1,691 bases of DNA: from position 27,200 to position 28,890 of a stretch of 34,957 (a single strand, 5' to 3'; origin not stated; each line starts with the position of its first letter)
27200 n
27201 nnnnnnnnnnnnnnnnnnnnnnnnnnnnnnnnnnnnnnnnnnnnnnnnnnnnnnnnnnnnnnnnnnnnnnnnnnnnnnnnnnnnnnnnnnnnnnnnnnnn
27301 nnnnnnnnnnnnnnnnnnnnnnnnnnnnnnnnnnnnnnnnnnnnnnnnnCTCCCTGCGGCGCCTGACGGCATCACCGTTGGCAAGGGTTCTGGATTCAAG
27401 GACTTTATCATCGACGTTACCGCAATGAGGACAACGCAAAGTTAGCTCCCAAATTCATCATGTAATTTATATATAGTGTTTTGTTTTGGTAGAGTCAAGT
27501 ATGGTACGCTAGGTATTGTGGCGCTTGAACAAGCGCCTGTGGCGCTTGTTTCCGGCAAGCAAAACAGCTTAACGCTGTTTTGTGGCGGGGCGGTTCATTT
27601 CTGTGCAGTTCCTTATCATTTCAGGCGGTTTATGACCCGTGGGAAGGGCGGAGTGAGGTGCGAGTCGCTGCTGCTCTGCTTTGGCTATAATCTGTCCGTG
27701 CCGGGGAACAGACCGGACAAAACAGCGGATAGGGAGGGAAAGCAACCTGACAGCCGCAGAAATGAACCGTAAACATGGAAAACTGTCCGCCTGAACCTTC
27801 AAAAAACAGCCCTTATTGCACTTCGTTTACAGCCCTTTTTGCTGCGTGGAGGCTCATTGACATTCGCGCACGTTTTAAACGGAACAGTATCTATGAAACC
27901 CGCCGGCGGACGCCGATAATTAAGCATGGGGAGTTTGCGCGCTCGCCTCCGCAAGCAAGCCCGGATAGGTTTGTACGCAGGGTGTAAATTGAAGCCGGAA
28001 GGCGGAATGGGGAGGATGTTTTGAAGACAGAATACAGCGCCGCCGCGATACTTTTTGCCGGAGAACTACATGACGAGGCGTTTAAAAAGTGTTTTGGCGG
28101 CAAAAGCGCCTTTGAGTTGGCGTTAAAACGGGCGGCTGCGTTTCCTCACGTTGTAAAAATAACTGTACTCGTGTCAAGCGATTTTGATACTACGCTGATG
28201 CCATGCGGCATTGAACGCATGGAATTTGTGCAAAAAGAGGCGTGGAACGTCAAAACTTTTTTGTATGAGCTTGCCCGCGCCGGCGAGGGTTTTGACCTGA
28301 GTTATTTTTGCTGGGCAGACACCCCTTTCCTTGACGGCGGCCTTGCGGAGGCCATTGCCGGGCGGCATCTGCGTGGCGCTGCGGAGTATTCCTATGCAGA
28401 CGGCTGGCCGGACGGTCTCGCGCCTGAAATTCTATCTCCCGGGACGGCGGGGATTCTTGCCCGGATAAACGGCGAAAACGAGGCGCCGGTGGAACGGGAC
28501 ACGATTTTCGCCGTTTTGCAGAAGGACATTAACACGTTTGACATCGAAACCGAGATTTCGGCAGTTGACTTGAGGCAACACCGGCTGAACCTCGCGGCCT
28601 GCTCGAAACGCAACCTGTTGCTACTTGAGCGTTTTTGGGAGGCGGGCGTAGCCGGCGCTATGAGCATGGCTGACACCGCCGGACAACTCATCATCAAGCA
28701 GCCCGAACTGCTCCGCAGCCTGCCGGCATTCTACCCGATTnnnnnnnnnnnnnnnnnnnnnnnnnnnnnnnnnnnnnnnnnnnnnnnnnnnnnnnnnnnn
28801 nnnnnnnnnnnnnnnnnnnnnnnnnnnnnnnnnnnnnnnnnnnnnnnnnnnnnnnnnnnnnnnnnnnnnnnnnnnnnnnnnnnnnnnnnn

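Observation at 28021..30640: Two-gene operon: cytidylyltransferase-like / radical-SAM / SPASM fusion protein, translationally coupled to a GT-A-like glycosyltransferase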

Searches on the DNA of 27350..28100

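Call 22: search_rna_families(source=window, start=27350, end=28100, threshold=evalue, max_evalue=1)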
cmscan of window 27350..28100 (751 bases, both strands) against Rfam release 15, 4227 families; matches with E-value up to 1: 2.
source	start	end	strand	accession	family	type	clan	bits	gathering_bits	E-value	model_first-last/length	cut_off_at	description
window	27522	27564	-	RF02054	STnc420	Gene; sRNA;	-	19.1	70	0.71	1-58/58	no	Salmonella enterica sRNA STnc420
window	27496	27542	-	RF00032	Histone3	Cis-reg;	-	14.8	34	0.81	1-46/46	no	Histone 3' UTR stem-loop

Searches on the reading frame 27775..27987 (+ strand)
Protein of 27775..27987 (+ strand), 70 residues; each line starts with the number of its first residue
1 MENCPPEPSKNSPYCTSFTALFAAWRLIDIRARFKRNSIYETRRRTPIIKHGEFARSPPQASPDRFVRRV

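Call 3: search_protein_families(library=pfam, proteins=[window:27775-27987:+], max_evalue=1)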
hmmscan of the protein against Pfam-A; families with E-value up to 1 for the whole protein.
window:27775-27987:+ (70 aa): 0 families

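Call 4: search_protein_families(library=ncbifam, proteins=[window:27775-27987:+], max_evalue=1)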
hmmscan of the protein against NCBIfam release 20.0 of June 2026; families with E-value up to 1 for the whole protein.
window:27775-27987:+ (70 aa): 0 families

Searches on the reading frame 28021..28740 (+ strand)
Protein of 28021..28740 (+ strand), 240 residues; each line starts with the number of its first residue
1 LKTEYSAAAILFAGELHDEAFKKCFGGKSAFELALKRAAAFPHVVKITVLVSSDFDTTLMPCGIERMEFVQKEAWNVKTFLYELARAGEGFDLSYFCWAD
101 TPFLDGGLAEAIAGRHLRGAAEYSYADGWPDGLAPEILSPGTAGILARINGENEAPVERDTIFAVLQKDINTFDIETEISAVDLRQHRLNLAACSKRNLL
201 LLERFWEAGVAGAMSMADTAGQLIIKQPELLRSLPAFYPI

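Call 10: search_protein_families(library=pfam, proteins=[window:28021-28740:+], max_evalue=10)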
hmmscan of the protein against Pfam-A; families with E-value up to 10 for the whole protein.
window:28021-28740:+ (240 aa): 0 families

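Call 74: search_solved_structures(query=A6, max_evalue=1, show_alignments=3)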
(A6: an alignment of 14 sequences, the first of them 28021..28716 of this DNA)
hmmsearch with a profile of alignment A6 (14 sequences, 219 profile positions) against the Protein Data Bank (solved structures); distinct sequences matched with E-value up to 1: 7.
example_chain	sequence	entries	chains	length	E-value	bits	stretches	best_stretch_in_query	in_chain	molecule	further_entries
2qkx_A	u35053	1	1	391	0.29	14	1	21-115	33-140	Bifunctional protein glmU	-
3d8v_A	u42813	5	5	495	0.47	13.3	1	21-115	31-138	Bifunctional protein glmU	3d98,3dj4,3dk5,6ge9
3spt_A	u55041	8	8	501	0.48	13.2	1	21-115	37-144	Bifunctional protein glmU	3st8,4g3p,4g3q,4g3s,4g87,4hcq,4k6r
3foq_A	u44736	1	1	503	0.49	13.2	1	21-115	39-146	Bifunctional protein glmU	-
8c0p_A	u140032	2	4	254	0.53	13.1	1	100-141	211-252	Regulatory protein BlaR1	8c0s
1xa1_A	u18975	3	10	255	0.53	13.1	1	100-141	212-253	Regulatory protein blaR1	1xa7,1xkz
6o9w_A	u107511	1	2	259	0.54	13.1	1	100-141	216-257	Regulatory protein BlaR1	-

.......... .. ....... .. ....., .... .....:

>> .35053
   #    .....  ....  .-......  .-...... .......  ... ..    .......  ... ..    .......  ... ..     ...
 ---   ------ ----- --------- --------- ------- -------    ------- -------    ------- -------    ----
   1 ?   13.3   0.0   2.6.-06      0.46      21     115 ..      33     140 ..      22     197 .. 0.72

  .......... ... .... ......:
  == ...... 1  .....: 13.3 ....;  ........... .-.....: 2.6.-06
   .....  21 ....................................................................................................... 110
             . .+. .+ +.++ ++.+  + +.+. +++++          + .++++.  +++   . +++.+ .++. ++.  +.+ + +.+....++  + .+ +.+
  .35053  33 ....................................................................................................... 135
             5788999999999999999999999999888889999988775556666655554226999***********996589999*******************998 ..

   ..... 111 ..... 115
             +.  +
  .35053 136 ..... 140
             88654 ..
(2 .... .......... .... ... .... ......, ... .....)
